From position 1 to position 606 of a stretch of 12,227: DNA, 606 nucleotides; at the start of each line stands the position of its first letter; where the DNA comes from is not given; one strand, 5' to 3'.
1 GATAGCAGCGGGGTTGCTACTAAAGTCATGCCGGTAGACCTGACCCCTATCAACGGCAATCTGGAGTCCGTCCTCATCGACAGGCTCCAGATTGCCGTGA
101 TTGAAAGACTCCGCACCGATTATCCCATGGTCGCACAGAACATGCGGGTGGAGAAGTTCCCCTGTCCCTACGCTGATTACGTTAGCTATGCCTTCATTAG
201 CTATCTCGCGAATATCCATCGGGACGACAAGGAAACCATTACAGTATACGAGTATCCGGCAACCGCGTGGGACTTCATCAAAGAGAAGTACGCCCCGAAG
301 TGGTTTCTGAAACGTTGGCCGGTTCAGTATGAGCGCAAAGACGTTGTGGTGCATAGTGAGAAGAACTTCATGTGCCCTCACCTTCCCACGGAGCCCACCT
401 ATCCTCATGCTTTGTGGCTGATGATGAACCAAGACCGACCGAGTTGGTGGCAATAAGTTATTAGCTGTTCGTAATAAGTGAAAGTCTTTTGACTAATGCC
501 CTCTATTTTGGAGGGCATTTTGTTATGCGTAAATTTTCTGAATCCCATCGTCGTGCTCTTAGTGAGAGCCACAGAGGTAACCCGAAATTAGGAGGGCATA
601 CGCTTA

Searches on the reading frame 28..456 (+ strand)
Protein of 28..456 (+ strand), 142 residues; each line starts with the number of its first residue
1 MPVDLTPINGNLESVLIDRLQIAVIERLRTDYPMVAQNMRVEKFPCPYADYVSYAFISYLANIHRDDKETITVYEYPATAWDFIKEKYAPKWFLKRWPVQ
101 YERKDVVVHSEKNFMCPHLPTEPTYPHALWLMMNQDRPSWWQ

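Call 3: search_protein_families(library=pfam, proteins=[window:28-456:+], max_evalue=1)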
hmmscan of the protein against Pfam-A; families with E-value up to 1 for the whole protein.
window:28-456:+ (142 aa): 0 families

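Call 5: search_protein_families(library=phrogs, proteins=[window:28-456:+], max_evalue=0.1)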
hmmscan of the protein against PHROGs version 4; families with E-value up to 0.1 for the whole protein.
window:28-456:+ (142 aa): 1 family
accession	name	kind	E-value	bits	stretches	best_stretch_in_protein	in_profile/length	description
phrog_26218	-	unknown function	1.8e-05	25.9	1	65-103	72-110/142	-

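Call 23: search_protein_families(library=ncbifam, proteins=[window:28-456:+], max_evalue=0.1)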
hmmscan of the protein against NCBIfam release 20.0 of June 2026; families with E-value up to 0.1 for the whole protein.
window:28-456:+ (142 aa): 0 families

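Call 39: find_related_loci(query=window:28-456:+, collection=viral_contigs, flank=6000)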
Query window:28-456:+ (142 aa) in viral_contigs; peptide patterns used: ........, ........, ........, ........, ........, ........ (x = any residue, [..] = any of these).
2 stretches matched a pattern, but none encodes a relative of the query by tblastn (E <= 1e-3).
